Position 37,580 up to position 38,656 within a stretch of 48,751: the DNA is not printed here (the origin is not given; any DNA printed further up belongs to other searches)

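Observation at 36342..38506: Ferredoxin / geranylgeranyl reductase / GGGP-synthase trio: an archaeal-type isoprenoid ether-lipid module in a bacterial housekeeping context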

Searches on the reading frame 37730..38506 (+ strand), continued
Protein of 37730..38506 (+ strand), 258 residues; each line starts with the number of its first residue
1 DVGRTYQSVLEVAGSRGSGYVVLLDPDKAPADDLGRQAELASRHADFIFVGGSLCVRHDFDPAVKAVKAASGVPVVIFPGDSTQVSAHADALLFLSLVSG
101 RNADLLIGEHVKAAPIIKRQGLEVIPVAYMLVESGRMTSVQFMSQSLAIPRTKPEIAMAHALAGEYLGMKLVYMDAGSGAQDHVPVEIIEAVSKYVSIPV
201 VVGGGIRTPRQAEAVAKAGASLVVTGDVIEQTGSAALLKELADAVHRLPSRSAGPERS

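Call 29: search_solved_structures(query=window:37730-38506:+, max_evalue=0.00001, show_alignments=3)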
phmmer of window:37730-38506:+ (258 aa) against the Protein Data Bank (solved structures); distinct sequences matched with E-value up to 0.00001: 14.
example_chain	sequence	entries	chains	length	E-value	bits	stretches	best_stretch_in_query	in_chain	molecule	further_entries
4jej_A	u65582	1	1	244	3.7e-51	177.2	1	6-231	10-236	Geranylgeranylglyceryl phosphate synthase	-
4mm1_A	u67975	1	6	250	1.7e-46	161.9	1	20-235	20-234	Geranylgeranylglyceryl phosphate synthase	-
6jo3_A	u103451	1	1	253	2.2e-46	161.6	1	16-233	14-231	Geranylgeranylglyceryl phosphate synthase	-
5nf1_A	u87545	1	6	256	5.6e-46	160.2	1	20-235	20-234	Geranylgeranylglyceryl phosphate synthase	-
5ndy_A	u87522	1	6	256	8.7e-46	159.6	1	20-235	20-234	Geranylgeranylglyceryl phosphate synthase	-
5nez_A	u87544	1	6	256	8.9e-46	159.6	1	20-235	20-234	Geranylgeranylglyceryl phosphate synthase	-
6nke_A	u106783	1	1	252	2.3e-42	148.4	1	20-235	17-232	Geranylgeranylglyceryl phosphate synthase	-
2f6u_A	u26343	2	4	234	3.7e-09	39.7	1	20-240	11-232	(S)-3-O-Geranylgeranylglyceryl Phosphate Synthase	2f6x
8ruw_B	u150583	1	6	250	4.4e-09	39.5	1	20-240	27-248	Geranylgeranylglyceryl phosphate synthase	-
4evz_A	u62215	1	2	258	1.1e-06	31.7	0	169-224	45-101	HisF-LUCA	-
4nae_B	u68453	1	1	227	8.3e-06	28.8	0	20-233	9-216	Heptaprenylglyceryl phosphate synthase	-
4naf_B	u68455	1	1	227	8.4e-06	28.8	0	20-234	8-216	Heptaprenylglyceryl phosphate synthase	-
4nae_A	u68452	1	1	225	8.9e-06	28.7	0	20-233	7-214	Heptaprenylglyceryl phosphate synthase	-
3vk5_A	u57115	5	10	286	9.3e-06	28.6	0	18-251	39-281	MoeO5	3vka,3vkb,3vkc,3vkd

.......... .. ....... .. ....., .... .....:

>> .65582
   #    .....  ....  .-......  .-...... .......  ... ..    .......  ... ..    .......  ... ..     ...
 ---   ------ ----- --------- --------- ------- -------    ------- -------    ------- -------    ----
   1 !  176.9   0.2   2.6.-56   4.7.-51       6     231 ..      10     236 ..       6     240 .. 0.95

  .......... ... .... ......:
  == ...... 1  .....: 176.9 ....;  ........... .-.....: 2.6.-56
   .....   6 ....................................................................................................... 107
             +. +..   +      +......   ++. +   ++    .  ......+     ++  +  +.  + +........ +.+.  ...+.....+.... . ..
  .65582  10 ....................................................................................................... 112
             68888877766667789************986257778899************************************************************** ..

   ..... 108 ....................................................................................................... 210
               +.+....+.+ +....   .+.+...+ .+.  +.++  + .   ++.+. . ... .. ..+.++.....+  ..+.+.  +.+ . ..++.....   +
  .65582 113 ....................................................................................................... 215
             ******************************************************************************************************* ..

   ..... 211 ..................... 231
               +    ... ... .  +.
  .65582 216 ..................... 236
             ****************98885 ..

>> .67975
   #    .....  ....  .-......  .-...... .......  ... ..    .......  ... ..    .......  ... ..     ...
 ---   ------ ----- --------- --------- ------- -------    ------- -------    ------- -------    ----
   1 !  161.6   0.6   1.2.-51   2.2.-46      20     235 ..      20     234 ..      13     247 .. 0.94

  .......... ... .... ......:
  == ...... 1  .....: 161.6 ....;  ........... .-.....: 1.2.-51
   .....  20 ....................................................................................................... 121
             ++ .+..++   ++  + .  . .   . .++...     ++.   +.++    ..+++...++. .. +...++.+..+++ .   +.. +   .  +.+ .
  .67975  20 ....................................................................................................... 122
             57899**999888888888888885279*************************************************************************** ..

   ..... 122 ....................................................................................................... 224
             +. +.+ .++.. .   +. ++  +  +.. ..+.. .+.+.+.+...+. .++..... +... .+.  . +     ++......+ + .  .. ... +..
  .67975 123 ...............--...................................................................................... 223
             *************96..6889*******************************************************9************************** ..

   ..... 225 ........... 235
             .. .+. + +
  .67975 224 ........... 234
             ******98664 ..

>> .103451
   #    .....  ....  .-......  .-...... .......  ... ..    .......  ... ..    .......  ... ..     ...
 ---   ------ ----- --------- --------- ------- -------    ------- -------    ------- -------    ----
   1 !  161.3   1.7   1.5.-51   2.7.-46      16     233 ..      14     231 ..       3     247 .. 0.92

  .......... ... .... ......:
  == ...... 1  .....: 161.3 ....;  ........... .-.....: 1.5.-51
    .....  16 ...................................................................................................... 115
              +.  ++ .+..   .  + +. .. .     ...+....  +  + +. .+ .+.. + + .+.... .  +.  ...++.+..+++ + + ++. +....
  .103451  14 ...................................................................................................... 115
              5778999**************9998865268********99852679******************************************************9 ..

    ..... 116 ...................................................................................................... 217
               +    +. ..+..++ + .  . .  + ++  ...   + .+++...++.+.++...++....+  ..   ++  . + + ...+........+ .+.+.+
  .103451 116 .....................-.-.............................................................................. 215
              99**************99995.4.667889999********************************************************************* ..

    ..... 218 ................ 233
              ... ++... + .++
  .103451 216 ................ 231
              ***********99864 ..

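Call 49: search_protein_families(library=pfam, proteins=[L037:2096-3178:+, L037:3175-3966:+, L037:3976-5025:+, L037:5034-6053:+, L037:6050-7708:+, L037:7718-8560:+, L037:8570-9994:+, L044:3705-4781:+, L044:6714-7562:+, L044:7569-8390:+], max_evalue=0.001)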
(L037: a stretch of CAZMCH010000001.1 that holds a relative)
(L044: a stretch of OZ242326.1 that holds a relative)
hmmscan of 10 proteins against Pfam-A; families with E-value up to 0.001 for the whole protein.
L037:2096-3178:+ (360 aa): 5 families
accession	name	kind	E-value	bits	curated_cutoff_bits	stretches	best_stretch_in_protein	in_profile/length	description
PF00132.30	Hexapep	-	4.2e-32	108.9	27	5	222-256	2-36/36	Bacterial transferase hexapeptide (six repeats)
PF04613.19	LpxD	-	1.8e-19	69.8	30.8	1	21-85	1-68/70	UDP-3-O-[3-hydroxymyristoyl] glucosamine N-acyltransferase, LpxD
PF25084.1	LbH_EIF2B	-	7.9e-12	45.6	54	1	100-177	19-93/105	EIF2B subunit epsilon LbH domain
PF14602.12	Hexapep_2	-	2.4e-08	34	27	0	139-177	2-32/34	Hexapeptide repeat of succinyl-transferase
PF21711.3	DCTN5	-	0.00064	19.9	40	0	106-157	88-144/182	Dynactin subunit 5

L037:3175-3966:+ (263 aa): 1 family
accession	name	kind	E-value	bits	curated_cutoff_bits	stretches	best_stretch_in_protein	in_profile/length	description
PF01522.26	Polysacc_deac_1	-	2.3e-33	115.3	23.1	1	56-189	5-123/124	Polysaccharide deacetylase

L037:3976-5025:+ (349 aa): 1 family
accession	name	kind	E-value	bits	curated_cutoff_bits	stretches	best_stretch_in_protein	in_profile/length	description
PF01040.23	UbiA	-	2.9e-17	63.2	34.2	1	82-294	20-234/250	UbiA prenyltransferase family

L037:5034-6053:+ (339 aa): 1 family
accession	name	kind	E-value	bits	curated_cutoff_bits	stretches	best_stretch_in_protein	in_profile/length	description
PF04230.19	PS_pyruv_trans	-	2.4e-11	44.5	25.3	1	12-275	1-277/280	Polysaccharide pyruvyl transferase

L037:6050-7708:+ (552 aa): 0 families

L037:7718-8560:+ (280 aa): 1 family
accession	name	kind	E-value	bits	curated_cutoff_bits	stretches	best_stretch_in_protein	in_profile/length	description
PF01040.23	UbiA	-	2.6e-44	151.8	34.2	1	19-253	2-238/250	UbiA prenyltransferase family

L037:8570-9994:+ (474 aa): 21 families
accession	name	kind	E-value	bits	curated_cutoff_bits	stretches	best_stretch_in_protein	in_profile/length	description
PF22578.2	GGR_cat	-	3.2e-28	97.9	27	1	254-337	1-88/88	Geranylgeranyl reductase catalytic domain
PF01494.25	FAD_binding_3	-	7.1e-16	58.8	22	1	87-247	2-170/349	FAD binding domain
PF12831.13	FAD_oxidored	-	3.7e-13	50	27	1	88-247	1-156/416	FAD dependent oxidoreductase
PF00890.30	FAD_binding_2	-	6.6e-13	49.1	20.4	1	88-136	1-49/414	FAD binding domain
PF00037.32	Fer4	-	9.9e-13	47.8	21.1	2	38-59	2-23/24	4Fe-4S binding domain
PF13237.11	Fer4_10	-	8.8e-11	42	25.5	2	8-55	2-53/53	4Fe-4S dicluster domain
PF01266.30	DAO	-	4.9e-09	36.6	27.9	1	142-332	114-305/353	FAD dependent oxidoreductase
PF12838.12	Fer4_7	-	7.2e-09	36.4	27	1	15-57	2-51/52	4Fe-4S dicluster domain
PF14697.11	Fer4_21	-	8e-09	35.9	35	1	10-57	3-55/59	4Fe-4S dicluster domain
PF13484.11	Fer4_16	-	1.7e-08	35.6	30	1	43-71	1-28/66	4Fe-4S double cluster binding domain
PF12837.12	Fer4_6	-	4.1e-08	33.2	25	1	38-57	3-22/24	4Fe-4S binding domain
PF05834.18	Lycopene_cycl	-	8.1e-08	32.2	23.4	1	88-247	1-153/380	Lycopene cyclase protein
PF13187.11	Fer4_9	-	9.1e-08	32.5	27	1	15-57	2-50/52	4Fe-4S dicluster domain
PF12797.12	Fer4_2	-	1.1e-06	28.6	24.5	1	37-55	3-21/22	4Fe-4S binding domain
PF03486.20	HI0933_like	-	1.7e-06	28.1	50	1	88-127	2-41/244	HI0933-like protein Rossmann domain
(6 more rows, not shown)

L044:3705-4781:+ (358 aa): 5 families
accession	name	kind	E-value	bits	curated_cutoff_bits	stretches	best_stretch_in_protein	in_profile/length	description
PF00132.30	Hexapep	-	1.6e-27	94.4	27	4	107-140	2-35/36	Bacterial transferase hexapeptide (six repeats)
PF04613.19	LpxD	-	1.5e-21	76.4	30.8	1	22-90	2-69/70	UDP-3-O-[3-hydroxymyristoyl] glucosamine N-acyltransferase, LpxD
PF25084.1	LbH_EIF2B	-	1.8e-13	50.8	54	1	103-183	18-95/105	EIF2B subunit epsilon LbH domain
PF14602.12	Hexapep_2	-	2.7e-08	33.8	27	0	108-140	3-33/34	Hexapeptide repeat of succinyl-transferase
PF25087.1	GMPPB_C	-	8e-05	22.7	39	0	137-230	5-95/110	GMPPB C-terminal domain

L044:6714-7562:+ (282 aa): 1 family
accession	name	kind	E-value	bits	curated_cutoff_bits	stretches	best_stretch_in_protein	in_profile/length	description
PF01040.23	UbiA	-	5.7e-43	147.5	34.2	1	19-261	3-244/250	UbiA prenyltransferase family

L044:7569-8390:+ (273 aa): 2 families
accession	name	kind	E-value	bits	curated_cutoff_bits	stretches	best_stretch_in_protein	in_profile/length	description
PF00588.24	SpoU_methylase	-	2.5e-34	118.9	29.7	1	122-261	3-142/142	SpoU rRNA Methylase family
PF22435.1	MRM3-like_sub_bind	-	3.7e-07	30.9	27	1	13-92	2-74/84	MRM3-like substrate binding domain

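Call 50: search_protein_families(library=ncbifam, proteins=[L037:7718-8560:+, L044:6714-7562:+, L037:3976-5025:+, L037:6050-7708:+, L037:10001-10750:+], max_evalue=0.00001)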
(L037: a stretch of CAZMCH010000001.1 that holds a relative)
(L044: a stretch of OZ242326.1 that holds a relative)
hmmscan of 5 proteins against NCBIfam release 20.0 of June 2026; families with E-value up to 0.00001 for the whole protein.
L037:7718-8560:+ (280 aa): 28 families (the best 25 are shown)
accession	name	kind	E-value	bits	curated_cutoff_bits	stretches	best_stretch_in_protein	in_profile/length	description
NF009523.0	PRK12884.1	equivalog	4.9e-73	245.7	269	1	3-277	4-277/279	prenyltransferase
NF009521.0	PRK12882.1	equivalog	7.8e-73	245.1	296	1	2-278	4-278/280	geranylgeranylglycerol-phosphate geranylgeranyltransferase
NF009522.0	PRK12883.1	equivalog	4.1e-63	213.5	353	1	1-278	1-275/279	geranylgeranylglycerol-phosphate geranylgeranyltransferase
NF009513.0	PRK12872.1-3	equivalog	1.5e-33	116.6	288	1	37-273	53-290/293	prenyltransferase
NF009512.0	PRK12872.1-1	equivalog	6.6e-27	94.9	278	1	40-275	44-297/303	geranylgeranylglycerol-phosphate geranylgeranyltransferase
NF005742.0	PRK07566.1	equivalog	4.8e-24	85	313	1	5-253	30-287/315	chlorophyll synthase ChlG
TIGR01476.1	chlor_syn_BchG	subfamily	7.6e-22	78.1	212.3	1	6-271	3-277/283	(bacterio)chlorophyll synthase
TIGR01475.1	ubiA_other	subfamily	1.5e-21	77.1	180.8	1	3-254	2-257/282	UbiA-like polyprenyltransferase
NF035940.1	prenyl_rel_EboC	equivalog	1.7e-21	76.9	250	1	5-233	1-222/292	UbiA-like protein EboC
NF009058.0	PRK12392.1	subfamily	3.5e-19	69.1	494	1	4-255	15-281/333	bacteriochlorophyll c synthase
TIGR02056.1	ChlG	equivalog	1.1e-16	61.3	436.45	1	7-256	20-284/306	chlorophyll synthase ChlG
TIGR01474.1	ubiA_proteo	equivalog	2.4e-14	53.5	275.45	1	7-255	5-261/282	4-hydroxybenzoate octaprenyltransferase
TIGR01473.1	cyoE_ctaB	equivalog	5.4e-14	52.6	210.3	1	5-255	2-259/281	heme o synthase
NF045897.1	SCO3242_trans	equivalog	5.6e-14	52.4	260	1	23-162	19-154/287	SCO3242 family prenyltransferase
NF006088.0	PRK08238.1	equivalog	1.6e-12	46.8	351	1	30-180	217-371/482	UbiA family prenyltransferase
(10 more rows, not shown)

L044:6714-7562:+ (282 aa): 26 families (the best 25 are shown)
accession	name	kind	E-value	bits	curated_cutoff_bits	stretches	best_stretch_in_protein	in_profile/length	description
NF009523.0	PRK12884.1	equivalog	4.9e-73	245.7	269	1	2-279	4-276/279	prenyltransferase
NF009521.0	PRK12882.1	equivalog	9.3e-69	231.7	296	1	2-278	5-275/280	geranylgeranylglycerol-phosphate geranylgeranyltransferase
NF009522.0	PRK12883.1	equivalog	1.6e-51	175.4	353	1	3-279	4-273/279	geranylgeranylglycerol-phosphate geranylgeranyltransferase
NF009513.0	PRK12872.1-3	equivalog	1.4e-41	143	288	1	2-273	12-287/293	prenyltransferase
NF009512.0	PRK12872.1-1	equivalog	3.4e-27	95.8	278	1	5-276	3-295/303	geranylgeranylglycerol-phosphate geranylgeranyltransferase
NF035940.1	prenyl_rel_EboC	equivalog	1e-26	94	250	1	4-217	1-203/292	UbiA-like protein EboC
NF005742.0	PRK07566.1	equivalog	1.5e-26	93.2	313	1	3-234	29-266/315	chlorophyll synthase ChlG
TIGR01476.1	chlor_syn_BchG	subfamily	1e-22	81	212.3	1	4-241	2-242/283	(bacterio)chlorophyll synthase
NF045897.1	SCO3242_trans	equivalog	3.4e-18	66.2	260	1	40-163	31-152/287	SCO3242 family prenyltransferase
NF009058.0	PRK12392.1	subfamily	1.3e-15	57.3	494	1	2-253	14-276/333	bacteriochlorophyll c synthase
TIGR01473.1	cyoE_ctaB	equivalog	3e-14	53.4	210.3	1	4-168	2-167/281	heme o synthase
TIGR01475.1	ubiA_other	subfamily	3e-14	53.2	180.8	1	4-252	4-251/282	UbiA-like polyprenyltransferase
NF009525.0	PRK12887.1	equivalog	2.3e-12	46.9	226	1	4-243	16-269/310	homogentisate phytyltransferase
TIGR01474.1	ubiA_proteo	equivalog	7.5e-12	45.3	275.45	1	5-245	4-249/282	4-hydroxybenzoate octaprenyltransferase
TIGR02056.1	ChlG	equivalog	4e-11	43.1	436.45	1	6-234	20-259/306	chlorophyll synthase ChlG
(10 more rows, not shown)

L037:3976-5025:+ (349 aa): 10 families
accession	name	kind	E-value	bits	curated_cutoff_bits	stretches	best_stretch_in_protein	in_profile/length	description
NF009516.0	PRK12875.1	equivalog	2.6e-16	59.6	205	1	85-288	55-255/292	prenyltransferase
NF009523.0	PRK12884.1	equivalog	3.4e-11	42.9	269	1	79-268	35-217/279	prenyltransferase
NF010119.0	PRK13595.1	equivalog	4.3e-11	42.9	248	1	80-264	44-227/292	prenyltransferase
NF009525.0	PRK12887.1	equivalog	1e-09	38.2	226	1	88-302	58-281/310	homogentisate phytyltransferase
NF005742.0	PRK07566.1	equivalog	3e-09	36.4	313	1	92-264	76-250/315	chlorophyll synthase ChlG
TIGR01476.1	chlor_syn_BchG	subfamily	7.9e-09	35.4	212.3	1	82-283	38-240/283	(bacterio)chlorophyll synthase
NF009058.0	PRK12392.1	subfamily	2.2e-08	33.5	494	1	84-272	52-247/333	bacteriochlorophyll c synthase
NF009608.0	PRK13105.1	equivalog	2.2e-07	30.3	217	1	99-289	59-250/291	prenyltransferase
NF009522.0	PRK12883.1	equivalog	5.4e-07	29.4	353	1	70-279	23-222/279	geranylgeranylglycerol-phosphate geranylgeranyltransferase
NF009521.0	PRK12882.1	equivalog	1.5e-06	27.7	296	1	86-269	43-221/280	geranylgeranylglycerol-phosphate geranylgeranyltransferase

L037:6050-7708:+ (552 aa): 2 families
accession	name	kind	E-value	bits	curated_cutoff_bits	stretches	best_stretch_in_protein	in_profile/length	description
NF038032.1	CehA_McbA_metalo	domain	3.5e-28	98.9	80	1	171-551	1-314/315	CehA/McbA family metallohydrolase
NF005928.0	PRK07945.1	equivalog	4.4e-06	26.3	250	1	173-260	98-175/337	PHP domain-containing protein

L037:10001-10750:+ (249 aa): 10 families
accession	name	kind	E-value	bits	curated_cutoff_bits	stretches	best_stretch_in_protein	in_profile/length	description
NF003198.0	PRK04169.1-2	subfamily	2.5e-87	292.1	247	1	3-246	4-247/249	geranylgeranylglyceryl/heptaprenylglyceryl phosphate synthase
TIGR01769.1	GGGP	equivalog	1.5e-65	220.8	161.55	1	19-226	1-205/205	phosphoglycerol geranylgeranyltransferase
NF003201.0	PRK04169.1-5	equivalog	4e-58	196.5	388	1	2-245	6-242/253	phosphoglycerol geranylgeranyltransferase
NF003202.0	PRK04169.1-6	equivalog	9.9e-57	192.3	353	1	2-234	11-242/254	phosphoglycerol geranylgeranyltransferase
TIGR01768.1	GGGP-family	subfamily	6.9e-56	189.2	113.25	1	20-233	3-215/224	geranylgeranylglyceryl phosphate synthase family protein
NF003199.0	PRK04169.1-3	subfamily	7.7e-17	61.6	169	1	19-234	10-220/233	geranylgeranylglyceryl/heptaprenylglyceryl phosphate synthase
TIGR04146.1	GGGPS_Afulg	equivalog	3e-14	53.5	320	1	23-236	10-216/221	phosphoglycerol geranylgeranyltransferase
TIGR04147.1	GGGPS_Halobact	equivalog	1.3e-09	38.3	300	1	20-240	8-221/229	phosphoglycerol geranylgeranyltransferase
NF003197.1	PRK04169.1-1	equivalog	2.6e-07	30.7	260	1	38-232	25-215/228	heptaprenylglyceryl phosphate synthase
TIGR03910.1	pyrrolys_PylB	equivalog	3.8e-06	26.1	348.2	0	56-81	123-148/347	methylornithine synthase PylB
